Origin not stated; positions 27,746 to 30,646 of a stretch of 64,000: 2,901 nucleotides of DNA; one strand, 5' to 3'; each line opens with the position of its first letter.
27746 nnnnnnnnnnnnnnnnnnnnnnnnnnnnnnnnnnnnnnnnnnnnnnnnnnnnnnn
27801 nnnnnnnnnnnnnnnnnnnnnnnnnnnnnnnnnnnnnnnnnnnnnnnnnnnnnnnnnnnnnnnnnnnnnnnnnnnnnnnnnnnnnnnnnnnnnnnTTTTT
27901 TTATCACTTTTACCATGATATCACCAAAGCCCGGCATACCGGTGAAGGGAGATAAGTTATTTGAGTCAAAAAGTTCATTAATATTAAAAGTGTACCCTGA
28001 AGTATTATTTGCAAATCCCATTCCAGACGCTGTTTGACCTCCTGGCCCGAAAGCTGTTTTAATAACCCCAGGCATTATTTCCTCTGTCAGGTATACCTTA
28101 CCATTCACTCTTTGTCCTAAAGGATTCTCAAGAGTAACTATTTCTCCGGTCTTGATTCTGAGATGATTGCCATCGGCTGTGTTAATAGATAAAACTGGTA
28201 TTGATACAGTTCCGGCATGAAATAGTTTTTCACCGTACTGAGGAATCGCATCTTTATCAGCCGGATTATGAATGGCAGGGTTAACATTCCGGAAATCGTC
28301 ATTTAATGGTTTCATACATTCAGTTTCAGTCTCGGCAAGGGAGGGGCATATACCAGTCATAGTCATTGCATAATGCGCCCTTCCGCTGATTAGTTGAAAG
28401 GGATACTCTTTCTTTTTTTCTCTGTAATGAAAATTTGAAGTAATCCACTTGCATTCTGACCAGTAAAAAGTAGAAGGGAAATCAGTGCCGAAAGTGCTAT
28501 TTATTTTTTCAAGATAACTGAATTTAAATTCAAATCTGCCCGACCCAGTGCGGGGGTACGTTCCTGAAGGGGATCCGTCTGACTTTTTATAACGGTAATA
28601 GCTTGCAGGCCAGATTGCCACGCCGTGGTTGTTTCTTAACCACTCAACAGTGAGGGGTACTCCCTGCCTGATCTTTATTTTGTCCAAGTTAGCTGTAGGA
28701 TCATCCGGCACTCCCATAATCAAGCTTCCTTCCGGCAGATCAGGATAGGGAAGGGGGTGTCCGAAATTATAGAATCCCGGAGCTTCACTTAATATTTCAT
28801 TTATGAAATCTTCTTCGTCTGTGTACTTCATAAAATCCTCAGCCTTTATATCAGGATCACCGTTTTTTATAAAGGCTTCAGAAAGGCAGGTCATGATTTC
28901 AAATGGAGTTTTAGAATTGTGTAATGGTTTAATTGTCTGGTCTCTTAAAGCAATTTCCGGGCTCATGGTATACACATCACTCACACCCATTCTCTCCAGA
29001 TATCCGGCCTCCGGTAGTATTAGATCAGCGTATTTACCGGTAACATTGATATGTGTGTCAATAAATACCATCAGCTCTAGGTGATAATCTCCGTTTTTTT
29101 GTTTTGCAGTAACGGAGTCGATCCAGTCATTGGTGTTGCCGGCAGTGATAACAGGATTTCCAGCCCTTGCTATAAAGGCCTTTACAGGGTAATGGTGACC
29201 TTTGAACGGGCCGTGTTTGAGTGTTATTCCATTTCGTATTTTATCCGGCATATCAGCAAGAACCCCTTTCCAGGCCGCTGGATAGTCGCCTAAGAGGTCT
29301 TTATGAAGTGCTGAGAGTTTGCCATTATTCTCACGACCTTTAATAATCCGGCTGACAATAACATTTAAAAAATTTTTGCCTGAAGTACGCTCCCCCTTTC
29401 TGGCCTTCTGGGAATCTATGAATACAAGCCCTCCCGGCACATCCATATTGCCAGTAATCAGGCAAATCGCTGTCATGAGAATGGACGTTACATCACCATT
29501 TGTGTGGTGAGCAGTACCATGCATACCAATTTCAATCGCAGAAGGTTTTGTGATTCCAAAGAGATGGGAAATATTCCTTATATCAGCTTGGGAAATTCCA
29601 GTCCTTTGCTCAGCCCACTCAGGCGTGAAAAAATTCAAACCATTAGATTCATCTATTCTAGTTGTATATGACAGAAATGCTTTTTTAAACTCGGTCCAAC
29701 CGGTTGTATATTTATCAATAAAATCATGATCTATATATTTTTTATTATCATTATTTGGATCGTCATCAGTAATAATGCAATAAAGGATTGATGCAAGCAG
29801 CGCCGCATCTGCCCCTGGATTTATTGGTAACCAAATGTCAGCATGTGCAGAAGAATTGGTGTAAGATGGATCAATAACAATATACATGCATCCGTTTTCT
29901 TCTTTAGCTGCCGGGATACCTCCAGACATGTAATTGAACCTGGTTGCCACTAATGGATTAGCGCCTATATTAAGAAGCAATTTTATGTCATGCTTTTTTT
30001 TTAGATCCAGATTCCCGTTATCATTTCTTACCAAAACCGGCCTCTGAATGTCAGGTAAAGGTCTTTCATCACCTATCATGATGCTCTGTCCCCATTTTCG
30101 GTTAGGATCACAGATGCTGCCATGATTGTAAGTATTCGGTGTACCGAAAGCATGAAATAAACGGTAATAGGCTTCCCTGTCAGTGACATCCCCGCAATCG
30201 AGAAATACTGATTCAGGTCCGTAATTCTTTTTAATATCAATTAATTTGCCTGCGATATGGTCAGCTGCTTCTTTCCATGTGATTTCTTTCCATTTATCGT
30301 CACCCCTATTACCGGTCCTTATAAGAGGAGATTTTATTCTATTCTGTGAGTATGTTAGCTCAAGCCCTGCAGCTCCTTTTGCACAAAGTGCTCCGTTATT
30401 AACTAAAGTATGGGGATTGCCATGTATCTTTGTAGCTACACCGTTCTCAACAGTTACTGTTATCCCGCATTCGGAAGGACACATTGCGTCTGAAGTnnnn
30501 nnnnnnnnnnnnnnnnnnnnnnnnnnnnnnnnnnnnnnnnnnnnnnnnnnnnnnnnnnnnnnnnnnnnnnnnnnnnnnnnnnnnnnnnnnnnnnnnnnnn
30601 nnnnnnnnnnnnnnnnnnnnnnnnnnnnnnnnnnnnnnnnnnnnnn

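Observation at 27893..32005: Cytoplasmic fused ferredoxin-molybdopterin oxidoreductase with rhodanese and ArsR neighbours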

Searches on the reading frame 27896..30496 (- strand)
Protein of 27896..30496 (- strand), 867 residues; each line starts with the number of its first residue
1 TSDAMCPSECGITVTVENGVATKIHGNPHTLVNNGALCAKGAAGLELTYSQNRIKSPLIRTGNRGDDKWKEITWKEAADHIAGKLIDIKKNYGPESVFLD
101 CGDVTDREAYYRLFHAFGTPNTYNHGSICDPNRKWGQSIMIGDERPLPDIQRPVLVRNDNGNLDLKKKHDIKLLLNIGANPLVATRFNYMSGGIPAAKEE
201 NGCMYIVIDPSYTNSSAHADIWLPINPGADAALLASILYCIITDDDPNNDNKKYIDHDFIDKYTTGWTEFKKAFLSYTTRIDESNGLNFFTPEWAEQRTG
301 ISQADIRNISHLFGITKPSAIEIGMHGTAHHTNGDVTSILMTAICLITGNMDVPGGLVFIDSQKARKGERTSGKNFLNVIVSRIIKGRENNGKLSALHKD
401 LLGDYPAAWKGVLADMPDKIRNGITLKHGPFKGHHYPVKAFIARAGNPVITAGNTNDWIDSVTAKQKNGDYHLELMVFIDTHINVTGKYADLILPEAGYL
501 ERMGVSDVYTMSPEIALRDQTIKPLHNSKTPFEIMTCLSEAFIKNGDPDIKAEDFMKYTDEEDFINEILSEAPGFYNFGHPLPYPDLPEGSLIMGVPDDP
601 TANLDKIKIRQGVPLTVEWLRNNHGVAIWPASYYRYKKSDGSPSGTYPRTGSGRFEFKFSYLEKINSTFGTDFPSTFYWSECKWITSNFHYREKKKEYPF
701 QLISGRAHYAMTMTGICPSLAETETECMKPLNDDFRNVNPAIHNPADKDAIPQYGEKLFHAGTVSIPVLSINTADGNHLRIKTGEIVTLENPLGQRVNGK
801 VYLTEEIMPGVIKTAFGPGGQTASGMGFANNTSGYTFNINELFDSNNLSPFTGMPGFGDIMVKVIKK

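Call 31: search_protein_representatives(protein=window:27896-30496:-)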
Query: 867 residues. Proteins with E-value up to 0.001 (for the whole library): 8573; up to 1e-10: 3209; up to 1e-30: 226. The best 150 are listed.
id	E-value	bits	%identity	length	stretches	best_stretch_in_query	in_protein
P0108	0.0e+00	1324.9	65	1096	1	1-866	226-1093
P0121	9.1e-285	963.9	64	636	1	233-866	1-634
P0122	5.1e-242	822.5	46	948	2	1-663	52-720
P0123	5.0e-153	528.0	61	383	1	489-866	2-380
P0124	2.7e-134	466.0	38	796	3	5-580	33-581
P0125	1.2e-109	384.4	37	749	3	5-548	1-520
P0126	8.5e-109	381.6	38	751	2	5-571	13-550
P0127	1.2e-93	331.5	36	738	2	5-545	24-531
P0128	6.7e-86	305.9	48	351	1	1-293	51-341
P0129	2.7e-77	277.4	33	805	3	5-549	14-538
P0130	2.5e-76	274.2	55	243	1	635-866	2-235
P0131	1.1e-64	235.7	53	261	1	1-210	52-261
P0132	4.4e-63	230.4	44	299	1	327-605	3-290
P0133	8.4e-61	222.8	44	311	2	536-734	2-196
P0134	1.3e-56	208.9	33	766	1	4-589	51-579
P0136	1.7e-53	198.7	34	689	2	5-362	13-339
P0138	4.1e-49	184.2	36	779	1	5-533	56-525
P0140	8.8e-48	179.7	31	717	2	4-539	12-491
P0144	5.0e-46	173.9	34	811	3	4-359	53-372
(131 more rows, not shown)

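Call 39: search_protein_families(library=ncbifam, proteins=[P0122, P0124, P0126, P0127, P0129, P0134, P0136, P0138, P0140, P0144], max_evalue=1e-40)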
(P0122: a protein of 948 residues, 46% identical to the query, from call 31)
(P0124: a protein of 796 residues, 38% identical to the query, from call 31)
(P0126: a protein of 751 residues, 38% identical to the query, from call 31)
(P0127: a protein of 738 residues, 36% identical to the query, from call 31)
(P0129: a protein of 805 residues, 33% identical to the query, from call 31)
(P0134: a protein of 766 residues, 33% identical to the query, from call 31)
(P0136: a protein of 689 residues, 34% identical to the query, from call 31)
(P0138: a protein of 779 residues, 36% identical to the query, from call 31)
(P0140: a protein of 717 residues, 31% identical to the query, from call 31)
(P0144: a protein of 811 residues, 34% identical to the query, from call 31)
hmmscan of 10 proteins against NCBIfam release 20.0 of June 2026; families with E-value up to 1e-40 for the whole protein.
P0122 (948 aa): 4 families
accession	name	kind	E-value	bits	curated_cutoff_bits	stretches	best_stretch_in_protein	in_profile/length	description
NF012032.0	PRK15488.1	equivalog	1.9e-69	234.5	694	1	1-593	1-527/759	thiosulfate reductase PhsA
TIGR02166.1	dmsA_ynfE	subfamily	5e-57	193.5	777.7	0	3-154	1-154/794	DMSO/selenate family reductase complex A subunit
TIGR01591.1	Fdh-alpha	equivalog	2.3e-49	168.1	666.25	0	56-408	5-318/672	formate dehydrogenase subunit alpha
TIGR03479.1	DMSO_red_II_alp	subfamily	1.7e-46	158.8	984.75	0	5-296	1-296/913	molybdopterin-dependent oxidoreductase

P0124 (796 aa): 5 families
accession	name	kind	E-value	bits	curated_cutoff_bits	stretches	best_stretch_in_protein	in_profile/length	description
NF012032.0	PRK15488.1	equivalog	8e-78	262.2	694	1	25-544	42-526/759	thiosulfate reductase PhsA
TIGR02166.1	dmsA_ynfE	subfamily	1.4e-61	208.6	777.7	1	18-778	36-783/794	DMSO/selenate family reductase complex A subunit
TIGR01591.1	Fdh-alpha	equivalog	5.3e-57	193.3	666.25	1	29-541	1-474/672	formate dehydrogenase subunit alpha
NF047855.1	AssmNtatRedNasC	equivalog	8.2e-42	143.4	1100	0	21-364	15-336/708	assimilatory nitrate reductase catalytic subunit NasC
NF041885.1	selenate_YnfE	exception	1.3e-41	142.3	1675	1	30-778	52-794/805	selenate/tellurate reductase subunit YnfE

P0126 (751 aa): 4 families
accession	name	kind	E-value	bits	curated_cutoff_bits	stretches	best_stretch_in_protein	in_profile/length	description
NF012032.0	PRK15488.1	equivalog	3.6e-67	227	694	1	5-737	42-746/759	thiosulfate reductase PhsA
TIGR01591.1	Fdh-alpha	equivalog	1.5e-64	218.3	666.25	1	9-700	1-637/672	formate dehydrogenase subunit alpha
TIGR02166.1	dmsA_ynfE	subfamily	7.9e-46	156.5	777.7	0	56-354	100-397/794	DMSO/selenate family reductase complex A subunit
NF047855.1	AssmNtatRedNasC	equivalog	9e-43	146.5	1100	0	5-349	19-337/708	assimilatory nitrate reductase catalytic subunit NasC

P0127 (738 aa): 2 families
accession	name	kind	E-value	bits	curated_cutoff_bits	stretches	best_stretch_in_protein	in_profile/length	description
NF012032.0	PRK15488.1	equivalog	3.7e-72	243.5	694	1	2-530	28-529/759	thiosulfate reductase PhsA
TIGR01591.1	Fdh-alpha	equivalog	6.3e-59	199.7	666.25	1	20-694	1-641/672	formate dehydrogenase subunit alpha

P0129 (805 aa): 0 families

P0134 (766 aa): 12 families
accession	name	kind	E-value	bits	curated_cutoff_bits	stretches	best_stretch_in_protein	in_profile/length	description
NF012032.0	PRK15488.1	equivalog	2.8e-300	997.8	694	1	4-765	2-758/759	thiosulfate reductase PhsA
TIGR01591.1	Fdh-alpha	equivalog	7.3e-88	295.3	666.25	1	48-534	1-481/672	formate dehydrogenase subunit alpha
TIGR02166.1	dmsA_ynfE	subfamily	2.8e-83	280.4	777.7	1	5-737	1-765/794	DMSO/selenate family reductase complex A subunit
NF047855.1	AssmNtatRedNasC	equivalog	8.5e-63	212.7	1100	1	35-545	10-518/708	assimilatory nitrate reductase catalytic subunit NasC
NF041714.1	arsenate_red_ArrA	equivalog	4.6e-56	190.5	1600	0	4-287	2-300/848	arsenate respiratory reductase molybdopterin-containing subunit ArrA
TIGR03479.1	DMSO_red_II_alp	subfamily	7.2e-54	183.2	984.75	0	45-280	58-304/913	molybdopterin-dependent oxidoreductase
NF011566.1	PRK14990.1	exception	5.6e-52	176.8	1600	0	227-743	262-790/814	dimethylsulfoxide reductase subunit A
NF041884.1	selenate_YnfF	exception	6.3e-49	166.6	1650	1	5-713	1-744/798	selenate/tellurate reductase subunit YnfF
TIGR00509.1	bisC_fam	subfamily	7e-48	163.5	1017.55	0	219-722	194-706/772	molybdopterin guanine dinucleotide-containing S/N-oxide reductase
NF041885.1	selenate_YnfE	exception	5.1e-47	160.2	1675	1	4-709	2-747/805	selenate/tellurate reductase subunit YnfE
NF041783.2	mnquin_red_QrcB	equivalog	1.1e-46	159.3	440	0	39-364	46-366/695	menaquinone reductase molybdopterin-binding-like subunit QrcB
TIGR01553.1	formate-DH-alph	equivalog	6.2e-44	150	814.2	0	4-137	1-141/1009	formate dehydrogenase-N subunit alpha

P0136 (689 aa): 16 families
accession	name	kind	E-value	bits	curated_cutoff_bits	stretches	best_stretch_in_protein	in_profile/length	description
TIGR01591.1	Fdh-alpha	equivalog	2.1e-122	409.5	666.25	2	11-333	3-316/672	formate dehydrogenase subunit alpha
NF012032.0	PRK15488.1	equivalog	5.7e-114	381.7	694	1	5-487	42-532/759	thiosulfate reductase PhsA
TIGR02166.1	dmsA_ynfE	subfamily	1.2e-91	308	777.7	1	4-653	42-752/794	DMSO/selenate family reductase complex A subunit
NF047855.1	AssmNtatRedNasC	equivalog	7.1e-91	305.5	1100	1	3-327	17-335/708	assimilatory nitrate reductase catalytic subunit NasC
TIGR03479.1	DMSO_red_II_alp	subfamily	5.2e-77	259.8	984.75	0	11-255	63-307/913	molybdopterin-dependent oxidoreductase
NF011566.1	PRK14990.1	exception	6.3e-67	226.2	1600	1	4-486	56-581/814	dimethylsulfoxide reductase subunit A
NF041885.1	selenate_YnfE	exception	4.8e-66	223.1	1675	1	4-333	46-403/805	selenate/tellurate reductase subunit YnfE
NF041884.1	selenate_YnfF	exception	1.1e-63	215.3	1650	1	6-333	45-396/798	selenate/tellurate reductase subunit YnfF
TIGR01553.1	formate-DH-alph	equivalog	1.4e-63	215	814.2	1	6-256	44-305/1009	formate dehydrogenase-N subunit alpha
TIGR00509.1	bisC_fam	subfamily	1.6e-57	195.4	1017.55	0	69-296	63-306/772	molybdopterin guanine dinucleotide-containing S/N-oxide reductase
NF041714.1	arsenate_red_ArrA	equivalog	3.1e-56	191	1600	0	8-253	52-294/848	arsenate respiratory reductase molybdopterin-containing subunit ArrA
NF041783.2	mnquin_red_QrcB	equivalog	4.4e-54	183.8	440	1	8-516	54-536/695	menaquinone reductase molybdopterin-binding-like subunit QrcB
NF041513.1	formate_DH_Act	exception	1.2e-49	169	1400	0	5-255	41-295/1067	formate dehydrogenase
NF041323.1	Nitr_red_NasA_Halo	equivalog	6e-47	160.6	1000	0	14-329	3-306/673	assimilatory nitrate reductase NasA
NF010055.0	PRK13532.1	equivalog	6.2e-46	157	904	0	6-255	42-291/830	nitrate reductase catalytic subunit NapA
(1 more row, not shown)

P0138 (779 aa): 12 families
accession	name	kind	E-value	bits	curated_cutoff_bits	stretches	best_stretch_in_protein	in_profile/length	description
NF012032.0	PRK15488.1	equivalog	1.8e-127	426.3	694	1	5-778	2-758/759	thiosulfate reductase PhsA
TIGR02166.1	dmsA_ynfE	subfamily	2.1e-94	317.1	777.7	1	6-537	1-560/794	DMSO/selenate family reductase complex A subunit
TIGR01591.1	Fdh-alpha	equivalog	1.8e-79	267.6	666.25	1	53-551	2-494/672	formate dehydrogenase subunit alpha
TIGR03479.1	DMSO_red_II_alp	subfamily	6.6e-69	232.9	984.75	1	52-302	61-307/913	molybdopterin-dependent oxidoreductase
NF041885.1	selenate_YnfE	exception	5.6e-64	216.3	1675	1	6-376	3-399/805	selenate/tellurate reductase subunit YnfE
NF041884.1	selenate_YnfF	exception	1.1e-63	215.4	1650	1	7-497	2-518/798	selenate/tellurate reductase subunit YnfF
NF011566.1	PRK14990.1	exception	1.2e-61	208.8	1600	1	6-376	14-412/814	dimethylsulfoxide reductase subunit A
NF041714.1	arsenate_red_ArrA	equivalog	1e-59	202.5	1600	0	43-306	44-300/848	arsenate respiratory reductase molybdopterin-containing subunit ArrA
NF041783.2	mnquin_red_QrcB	equivalog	5.9e-54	183.4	440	0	95-381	84-365/695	menaquinone reductase molybdopterin-binding-like subunit QrcB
NF047855.1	AssmNtatRedNasC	equivalog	4.3e-49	167.4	1100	1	95-497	54-469/708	assimilatory nitrate reductase catalytic subunit NasC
TIGR00509.1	bisC_fam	subfamily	3.6e-45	154.5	1017.55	0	239-537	195-513/772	molybdopterin guanine dinucleotide-containing S/N-oxide reductase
NF011567.1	PRK14991.1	equivalog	3.6e-41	140.9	1750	0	101-151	139-189/1022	tetrathionate reductase subunit TtrA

P0140 (717 aa): 10 families
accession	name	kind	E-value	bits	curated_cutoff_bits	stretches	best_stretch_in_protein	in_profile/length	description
NF012032.0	PRK15488.1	equivalog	2.9e-109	366.1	694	1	4-535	41-561/759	thiosulfate reductase PhsA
TIGR01591.1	Fdh-alpha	equivalog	7.7e-93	311.8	666.25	1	11-678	3-649/672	formate dehydrogenase subunit alpha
TIGR02166.1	dmsA_ynfE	subfamily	1.9e-64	218.1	777.7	1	4-505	42-566/794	DMSO/selenate family reductase complex A subunit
NF047855.1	AssmNtatRedNasC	equivalog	1e-58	199.2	1100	0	11-317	25-334/708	assimilatory nitrate reductase catalytic subunit NasC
NF041783.2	mnquin_red_QrcB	equivalog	2.6e-55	187.8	440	1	4-326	50-366/695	menaquinone reductase molybdopterin-binding-like subunit QrcB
TIGR00509.1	bisC_fam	subfamily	2.8e-51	174.7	1017.55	0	158-505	166-519/772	molybdopterin guanine dinucleotide-containing S/N-oxide reductase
NF041714.1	arsenate_red_ArrA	equivalog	5e-51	173.8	1600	0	13-481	54-553/848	arsenate respiratory reductase molybdopterin-containing subunit ArrA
NF041885.1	selenate_YnfE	exception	9.3e-47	159.3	1675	0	3-325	45-404/805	selenate/tellurate reductase subunit YnfE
TIGR01553.1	formate-DH-alph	equivalog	3.8e-43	147.4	814.2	0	156-246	218-306/1009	formate dehydrogenase-N subunit alpha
NF041884.1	selenate_YnfF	exception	5.5e-43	146.9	1650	0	3-332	42-404/798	selenate/tellurate reductase subunit YnfF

P0144 (811 aa): 10 families
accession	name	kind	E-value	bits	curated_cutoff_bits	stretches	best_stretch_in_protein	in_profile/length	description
NF012032.0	PRK15488.1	equivalog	3.1e-142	475.2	694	1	4-523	2-528/759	thiosulfate reductase PhsA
TIGR01591.1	Fdh-alpha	equivalog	1.8e-77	261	666.25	1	50-336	1-284/672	formate dehydrogenase subunit alpha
TIGR02166.1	dmsA_ynfE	subfamily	7.1e-77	259.2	777.7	1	5-810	1-793/794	DMSO/selenate family reductase complex A subunit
NF041714.1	arsenate_red_ArrA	equivalog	2.3e-58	198.1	1600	1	4-549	2-591/848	arsenate respiratory reductase molybdopterin-containing subunit ArrA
TIGR03479.1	DMSO_red_II_alp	subfamily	5.3e-57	193.5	984.75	0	49-285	60-304/913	molybdopterin-dependent oxidoreductase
NF041783.2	mnquin_red_QrcB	equivalog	1.2e-54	185.6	440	1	46-525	51-506/695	menaquinone reductase molybdopterin-binding-like subunit QrcB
NF041885.1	selenate_YnfE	exception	1.6e-54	185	1675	1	5-528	3-570/805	selenate/tellurate reductase subunit YnfE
NF041884.1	selenate_YnfF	exception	2.2e-53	181.3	1650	1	5-525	1-560/798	selenate/tellurate reductase subunit YnfF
NF047855.1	AssmNtatRedNasC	equivalog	3.5e-53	180.9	1100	0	31-331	4-304/708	assimilatory nitrate reductase catalytic subunit NasC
NF011566.1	PRK14990.1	exception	1.3e-47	162.3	1600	1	83-523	100-578/814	dimethylsulfoxide reductase subunit A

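Call 40: find_encoding_contigs(protein=P0122, flank=8000, max_places=3)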
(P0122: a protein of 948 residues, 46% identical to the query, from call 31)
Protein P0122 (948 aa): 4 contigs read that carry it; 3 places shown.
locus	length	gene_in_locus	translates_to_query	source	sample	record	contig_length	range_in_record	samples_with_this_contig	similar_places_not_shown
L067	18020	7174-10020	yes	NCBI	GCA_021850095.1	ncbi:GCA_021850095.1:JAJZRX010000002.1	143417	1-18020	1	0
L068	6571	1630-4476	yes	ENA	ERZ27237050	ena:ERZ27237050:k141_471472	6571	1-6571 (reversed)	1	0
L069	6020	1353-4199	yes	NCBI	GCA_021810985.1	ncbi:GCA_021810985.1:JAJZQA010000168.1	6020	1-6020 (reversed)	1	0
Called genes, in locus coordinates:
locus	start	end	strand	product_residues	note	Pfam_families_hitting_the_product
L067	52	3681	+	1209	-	PF05359:DUF748, PF05170:AsmA, PF05359:DUF748, PF00691:OmpA (faint)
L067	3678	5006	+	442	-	PF00919:UPF0004, PF04055:Radical_SAM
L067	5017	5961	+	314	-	PF01584:CheW, PF00072:Response_reg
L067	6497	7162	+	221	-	PF12797:Fer4_2 (faint), PF12838:Fer4_7 (faint), PF13247:Fer4_11, PF13187:Fer4_9 (weak), PF00037:Fer4 (weak), PF12837:Fer4_6 (weak), PF13237:Fer4_10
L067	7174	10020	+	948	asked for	PF04879:Molybdop_Fe4S4, PF00384:Molybdopterin, PF01568:Molydop_binding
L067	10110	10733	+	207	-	PF02613:Nitrate_red_del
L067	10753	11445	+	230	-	PF00072:Response_reg, PF00486:Trans_reg_C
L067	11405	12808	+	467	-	PF00672:HAMP, PF00512:HisKA, PF02518:HATPase_c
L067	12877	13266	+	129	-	-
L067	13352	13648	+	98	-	-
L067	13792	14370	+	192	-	PF01209:Ubie_methyltran (weak), PF13489:Methyltransf_23 (weak), PF13649:Methyltransf_25, PF13847:Methyltransf_31, PF08241:Methyltransf_11, PF08242:Methyltransf_12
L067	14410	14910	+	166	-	PF01252:Peptidase_A8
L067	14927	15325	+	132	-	PF03625:DUF302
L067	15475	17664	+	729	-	PF00403:HMA, PF00122:E1-E2_ATPase, PF00702:Hydrolase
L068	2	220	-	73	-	?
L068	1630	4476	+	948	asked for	PF04879:Molybdop_Fe4S4, PF00384:Molybdopterin, PF01568:Molydop_binding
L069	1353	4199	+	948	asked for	PF04879:Molybdop_Fe4S4, PF00384:Molybdopterin, PF01568:Molydop_binding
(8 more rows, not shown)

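Call 53: find_encoding_contigs(protein=P0124, flank=7000, max_places=3)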
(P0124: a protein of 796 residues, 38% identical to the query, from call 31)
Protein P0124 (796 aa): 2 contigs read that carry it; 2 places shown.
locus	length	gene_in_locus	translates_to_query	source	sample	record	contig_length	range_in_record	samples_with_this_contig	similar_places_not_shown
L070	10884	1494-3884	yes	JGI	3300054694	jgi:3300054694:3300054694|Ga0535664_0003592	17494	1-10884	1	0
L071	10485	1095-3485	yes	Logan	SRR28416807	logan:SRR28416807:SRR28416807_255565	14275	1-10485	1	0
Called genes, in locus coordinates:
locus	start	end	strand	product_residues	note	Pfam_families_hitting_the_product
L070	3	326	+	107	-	?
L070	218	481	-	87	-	-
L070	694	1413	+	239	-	PF02463:SMC_N (weak), PF00005:ABC_tran, PF13304:AAA_21 (faint)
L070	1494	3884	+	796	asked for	PF04879:Molybdop_Fe4S4, PF00384:Molybdopterin, PF01568:Molydop_binding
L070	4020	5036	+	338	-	PF06325:PrmA (weak), PF13489:Methyltransf_23 (weak), PF01209:Ubie_methyltran, PF01135:PCMT (weak), PF13649:Methyltransf_25, PF13847:Methyltransf_31, PF08241:Methyltransf_11, PF08242:Methyltransf_12, +2 more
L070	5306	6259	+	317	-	PF00497:SBP_bac_3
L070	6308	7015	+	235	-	PF00528:BPD_transp_1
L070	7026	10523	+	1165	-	PF17957:Big_7 (weak), PF00034:Cytochrom_C (weak), PF13442:Cytochrome_CBB3, PF00581:Rhodanese (weak)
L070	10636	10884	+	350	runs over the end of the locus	PF04055:Radical_SAM, PF12345:DUF3641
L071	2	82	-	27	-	?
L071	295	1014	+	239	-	PF02463:SMC_N (weak), PF00005:ABC_tran, PF13304:AAA_21 (faint)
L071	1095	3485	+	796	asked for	PF04879:Molybdop_Fe4S4, PF00384:Molybdopterin, PF01568:Molydop_binding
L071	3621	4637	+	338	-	PF06325:PrmA (weak), PF13489:Methyltransf_23 (weak), PF01209:Ubie_methyltran, PF01135:PCMT (weak), PF13649:Methyltransf_25, PF13847:Methyltransf_31, PF08241:Methyltransf_11, PF08242:Methyltransf_12, +2 more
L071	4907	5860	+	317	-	PF00497:SBP_bac_3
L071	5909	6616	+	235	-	PF00528:BPD_transp_1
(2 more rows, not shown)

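Call 54: find_encoding_contigs(protein=P0126, flank=7000, max_places=3)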
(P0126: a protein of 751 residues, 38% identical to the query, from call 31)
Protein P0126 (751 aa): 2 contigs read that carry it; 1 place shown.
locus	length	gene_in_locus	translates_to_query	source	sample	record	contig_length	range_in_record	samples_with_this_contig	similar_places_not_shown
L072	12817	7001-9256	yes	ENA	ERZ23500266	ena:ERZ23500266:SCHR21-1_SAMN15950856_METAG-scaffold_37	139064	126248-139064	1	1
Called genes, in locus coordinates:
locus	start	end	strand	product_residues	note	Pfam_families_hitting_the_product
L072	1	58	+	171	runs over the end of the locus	-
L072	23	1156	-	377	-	PF02899:Phage_int_SAM_1 (faint), PF13495:Phage_int_SAM_4 (faint), PF00589:Phage_integrase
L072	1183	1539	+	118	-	-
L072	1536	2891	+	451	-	PF00148:Oxidored_nitro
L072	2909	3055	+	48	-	-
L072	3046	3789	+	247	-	PF00528:BPD_transp_1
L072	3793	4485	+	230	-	PF00528:BPD_transp_1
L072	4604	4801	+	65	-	-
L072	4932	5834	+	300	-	PF00701:DHDPS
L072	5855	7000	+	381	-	PF00202:Aminotran_3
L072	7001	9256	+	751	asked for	PF04879:Molybdop_Fe4S4, PF00384:Molybdopterin, PF01568:Molydop_binding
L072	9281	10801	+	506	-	PF04055:Radical_SAM, PF02579:Nitro_FeMo-Co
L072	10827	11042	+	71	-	PF00037:Fer4 (weak), PF13187:Fer4_9 (weak)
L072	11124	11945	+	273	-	PF24827:AstE_AspA_cat, PF04952:AstE_AspA_hybrid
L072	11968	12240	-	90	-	PF03050:DDE_Tnp_IS66, PF13817:DDE_Tnp_IS66_C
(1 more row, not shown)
